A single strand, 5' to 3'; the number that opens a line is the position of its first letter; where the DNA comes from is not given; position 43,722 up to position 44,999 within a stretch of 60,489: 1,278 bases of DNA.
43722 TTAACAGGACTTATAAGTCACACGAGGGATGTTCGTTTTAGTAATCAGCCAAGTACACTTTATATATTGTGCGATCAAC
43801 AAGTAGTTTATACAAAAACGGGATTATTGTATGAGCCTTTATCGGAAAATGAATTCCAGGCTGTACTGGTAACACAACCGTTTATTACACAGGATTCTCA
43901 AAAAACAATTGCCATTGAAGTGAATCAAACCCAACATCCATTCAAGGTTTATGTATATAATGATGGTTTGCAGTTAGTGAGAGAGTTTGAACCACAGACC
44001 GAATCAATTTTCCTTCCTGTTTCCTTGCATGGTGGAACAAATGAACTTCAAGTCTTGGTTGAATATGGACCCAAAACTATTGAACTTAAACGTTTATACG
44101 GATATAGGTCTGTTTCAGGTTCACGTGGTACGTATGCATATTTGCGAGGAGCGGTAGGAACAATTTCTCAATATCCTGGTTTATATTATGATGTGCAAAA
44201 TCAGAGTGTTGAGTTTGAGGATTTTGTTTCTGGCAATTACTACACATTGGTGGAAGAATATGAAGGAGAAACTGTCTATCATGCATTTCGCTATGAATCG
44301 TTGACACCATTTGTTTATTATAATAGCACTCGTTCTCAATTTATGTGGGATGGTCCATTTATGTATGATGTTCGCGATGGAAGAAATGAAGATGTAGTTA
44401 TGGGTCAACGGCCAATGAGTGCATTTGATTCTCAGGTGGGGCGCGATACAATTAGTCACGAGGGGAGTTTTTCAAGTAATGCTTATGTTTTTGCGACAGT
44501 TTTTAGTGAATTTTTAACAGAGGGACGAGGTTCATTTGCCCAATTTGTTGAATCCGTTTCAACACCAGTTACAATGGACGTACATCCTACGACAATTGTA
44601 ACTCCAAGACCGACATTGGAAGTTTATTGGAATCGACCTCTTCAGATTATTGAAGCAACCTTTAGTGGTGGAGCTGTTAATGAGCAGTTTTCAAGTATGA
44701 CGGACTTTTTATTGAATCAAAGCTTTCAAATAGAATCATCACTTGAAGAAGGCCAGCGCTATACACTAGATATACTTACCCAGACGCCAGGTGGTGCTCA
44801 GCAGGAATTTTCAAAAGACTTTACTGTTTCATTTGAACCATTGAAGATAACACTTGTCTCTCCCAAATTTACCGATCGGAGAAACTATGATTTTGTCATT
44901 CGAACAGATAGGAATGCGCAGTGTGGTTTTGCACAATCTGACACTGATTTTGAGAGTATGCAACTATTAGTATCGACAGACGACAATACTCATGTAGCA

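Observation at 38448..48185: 3245-aa giant surface protein: (DP)n stalks, Cys-rich module, at least 10 disulfide-type Ig-like repeats, C-terminal TM anchor and cytoplasmic P/Q tail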

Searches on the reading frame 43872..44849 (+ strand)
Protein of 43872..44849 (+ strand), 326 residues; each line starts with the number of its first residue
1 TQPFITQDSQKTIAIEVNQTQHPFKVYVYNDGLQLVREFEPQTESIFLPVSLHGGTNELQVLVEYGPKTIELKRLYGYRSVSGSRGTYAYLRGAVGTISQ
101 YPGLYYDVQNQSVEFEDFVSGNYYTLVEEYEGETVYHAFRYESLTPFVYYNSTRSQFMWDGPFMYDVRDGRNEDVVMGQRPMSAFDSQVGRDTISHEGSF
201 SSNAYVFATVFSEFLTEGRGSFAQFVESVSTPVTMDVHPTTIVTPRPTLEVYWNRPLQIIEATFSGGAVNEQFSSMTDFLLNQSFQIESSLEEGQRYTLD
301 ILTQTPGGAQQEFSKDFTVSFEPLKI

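Call 47: search_protein_families(library=pfam, proteins=[window:43872-44849:+], max_evalue=1)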
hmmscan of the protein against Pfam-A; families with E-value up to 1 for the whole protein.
window:43872-44849:+ (326 aa): 2 families
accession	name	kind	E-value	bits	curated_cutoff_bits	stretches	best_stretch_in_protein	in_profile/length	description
PF14734.12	DUF4469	-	0.13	12.6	22.6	0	285-308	68-90/101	Domain of unknown function (DUF4469) with IG-like fold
PF25197.1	DPC4_N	-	0.18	12.1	27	0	84-97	13-28/35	Diatom pyrenoid component 4 N-terminal motif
